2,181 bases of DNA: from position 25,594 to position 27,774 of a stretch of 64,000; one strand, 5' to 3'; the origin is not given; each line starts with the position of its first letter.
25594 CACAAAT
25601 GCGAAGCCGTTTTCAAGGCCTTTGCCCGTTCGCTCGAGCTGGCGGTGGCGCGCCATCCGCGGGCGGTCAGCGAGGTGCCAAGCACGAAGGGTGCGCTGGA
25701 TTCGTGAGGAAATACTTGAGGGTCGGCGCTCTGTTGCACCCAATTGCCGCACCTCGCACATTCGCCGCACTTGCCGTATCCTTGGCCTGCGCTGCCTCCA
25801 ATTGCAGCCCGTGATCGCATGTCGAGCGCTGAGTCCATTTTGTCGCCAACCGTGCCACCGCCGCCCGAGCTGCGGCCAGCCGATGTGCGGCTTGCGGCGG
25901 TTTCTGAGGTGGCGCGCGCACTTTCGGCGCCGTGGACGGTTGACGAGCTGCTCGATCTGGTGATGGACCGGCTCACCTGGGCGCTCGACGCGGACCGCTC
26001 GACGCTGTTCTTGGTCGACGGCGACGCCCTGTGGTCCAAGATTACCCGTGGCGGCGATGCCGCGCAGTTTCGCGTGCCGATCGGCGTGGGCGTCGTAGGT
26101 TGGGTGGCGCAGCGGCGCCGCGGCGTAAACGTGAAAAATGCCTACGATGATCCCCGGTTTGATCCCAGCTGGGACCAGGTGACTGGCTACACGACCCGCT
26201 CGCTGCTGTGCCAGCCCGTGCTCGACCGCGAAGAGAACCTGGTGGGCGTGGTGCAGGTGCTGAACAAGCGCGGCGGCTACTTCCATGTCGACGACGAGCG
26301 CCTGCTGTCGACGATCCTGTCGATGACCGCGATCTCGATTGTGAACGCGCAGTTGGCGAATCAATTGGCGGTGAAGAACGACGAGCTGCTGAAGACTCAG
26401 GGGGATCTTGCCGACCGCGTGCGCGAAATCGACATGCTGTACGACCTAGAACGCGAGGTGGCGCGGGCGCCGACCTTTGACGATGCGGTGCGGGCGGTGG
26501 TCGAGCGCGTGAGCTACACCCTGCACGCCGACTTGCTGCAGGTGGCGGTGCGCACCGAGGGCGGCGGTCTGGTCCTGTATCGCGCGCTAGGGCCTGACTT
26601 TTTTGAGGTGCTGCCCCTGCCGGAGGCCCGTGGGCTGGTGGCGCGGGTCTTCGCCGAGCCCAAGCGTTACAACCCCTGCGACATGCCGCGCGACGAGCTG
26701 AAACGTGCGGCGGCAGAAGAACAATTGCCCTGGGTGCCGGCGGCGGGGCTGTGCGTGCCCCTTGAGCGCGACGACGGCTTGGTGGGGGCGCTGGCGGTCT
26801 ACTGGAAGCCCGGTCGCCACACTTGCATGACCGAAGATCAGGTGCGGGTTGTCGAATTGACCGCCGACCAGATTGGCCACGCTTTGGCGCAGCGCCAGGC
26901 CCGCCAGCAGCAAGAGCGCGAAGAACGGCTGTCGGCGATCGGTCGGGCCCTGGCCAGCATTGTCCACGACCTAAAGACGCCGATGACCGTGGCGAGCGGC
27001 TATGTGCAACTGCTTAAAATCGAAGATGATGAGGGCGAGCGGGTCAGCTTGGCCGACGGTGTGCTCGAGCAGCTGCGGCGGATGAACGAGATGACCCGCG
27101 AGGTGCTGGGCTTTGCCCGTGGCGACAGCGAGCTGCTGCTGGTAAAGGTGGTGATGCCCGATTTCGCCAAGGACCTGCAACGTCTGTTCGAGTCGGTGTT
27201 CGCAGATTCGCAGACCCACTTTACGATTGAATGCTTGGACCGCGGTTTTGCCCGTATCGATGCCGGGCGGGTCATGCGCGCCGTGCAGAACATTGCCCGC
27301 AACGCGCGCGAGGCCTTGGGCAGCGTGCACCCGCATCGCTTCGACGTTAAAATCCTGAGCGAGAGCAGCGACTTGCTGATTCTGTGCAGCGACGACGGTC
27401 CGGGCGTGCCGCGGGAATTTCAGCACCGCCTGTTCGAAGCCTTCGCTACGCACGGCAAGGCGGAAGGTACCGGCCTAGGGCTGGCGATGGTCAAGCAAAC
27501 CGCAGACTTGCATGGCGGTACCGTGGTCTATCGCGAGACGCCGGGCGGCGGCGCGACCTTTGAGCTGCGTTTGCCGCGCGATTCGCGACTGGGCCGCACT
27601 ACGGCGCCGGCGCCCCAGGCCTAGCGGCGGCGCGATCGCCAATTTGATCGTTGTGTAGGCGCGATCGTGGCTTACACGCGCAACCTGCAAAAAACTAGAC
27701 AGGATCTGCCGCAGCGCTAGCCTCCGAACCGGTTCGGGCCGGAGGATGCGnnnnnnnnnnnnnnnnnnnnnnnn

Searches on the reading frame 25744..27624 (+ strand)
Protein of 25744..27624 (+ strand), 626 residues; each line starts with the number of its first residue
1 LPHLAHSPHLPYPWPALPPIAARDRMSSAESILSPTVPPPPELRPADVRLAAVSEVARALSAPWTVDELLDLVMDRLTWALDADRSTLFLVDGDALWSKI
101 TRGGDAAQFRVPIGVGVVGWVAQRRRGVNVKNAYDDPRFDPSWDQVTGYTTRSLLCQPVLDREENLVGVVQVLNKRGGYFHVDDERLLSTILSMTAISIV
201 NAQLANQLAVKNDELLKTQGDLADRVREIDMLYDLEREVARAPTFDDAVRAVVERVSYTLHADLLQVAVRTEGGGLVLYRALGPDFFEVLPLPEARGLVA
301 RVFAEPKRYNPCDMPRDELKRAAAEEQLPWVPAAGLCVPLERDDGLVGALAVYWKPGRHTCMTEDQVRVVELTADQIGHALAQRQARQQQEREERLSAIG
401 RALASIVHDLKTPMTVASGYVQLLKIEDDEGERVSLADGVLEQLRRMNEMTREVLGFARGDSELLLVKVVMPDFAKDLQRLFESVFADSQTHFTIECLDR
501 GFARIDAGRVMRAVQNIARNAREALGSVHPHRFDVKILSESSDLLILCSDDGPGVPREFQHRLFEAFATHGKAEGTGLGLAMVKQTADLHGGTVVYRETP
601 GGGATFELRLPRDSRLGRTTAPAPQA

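Call 62: search_protein_families(library=pfam, proteins=[window:25744-27624:+], max_evalue=0.00001)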
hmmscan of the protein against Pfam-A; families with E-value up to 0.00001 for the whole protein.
window:25744-27624:+ (626 aa): 5 families
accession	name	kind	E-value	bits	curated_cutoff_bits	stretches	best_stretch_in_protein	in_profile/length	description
PF13185.12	GAF_2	-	2.5e-23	83.2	28.6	2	65-199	3-135/136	GAF domain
PF01590.32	GAF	-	2.8e-23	83.4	22.4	2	66-199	2-133/133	GAF domain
PF02518.31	HATPase_c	-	8.3e-21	75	26.4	1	506-613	2-110/111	Histidine kinase-, DNA gyrase B-, and HSP90-like ATPase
PF00512.31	HisKA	-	9.9e-12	45.2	26.9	1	400-462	3-65/66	His Kinase A (phospho-acceptor) domain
PF13492.12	GAF_3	-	2.5e-11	44.5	27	0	66-199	2-127/129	GAF domain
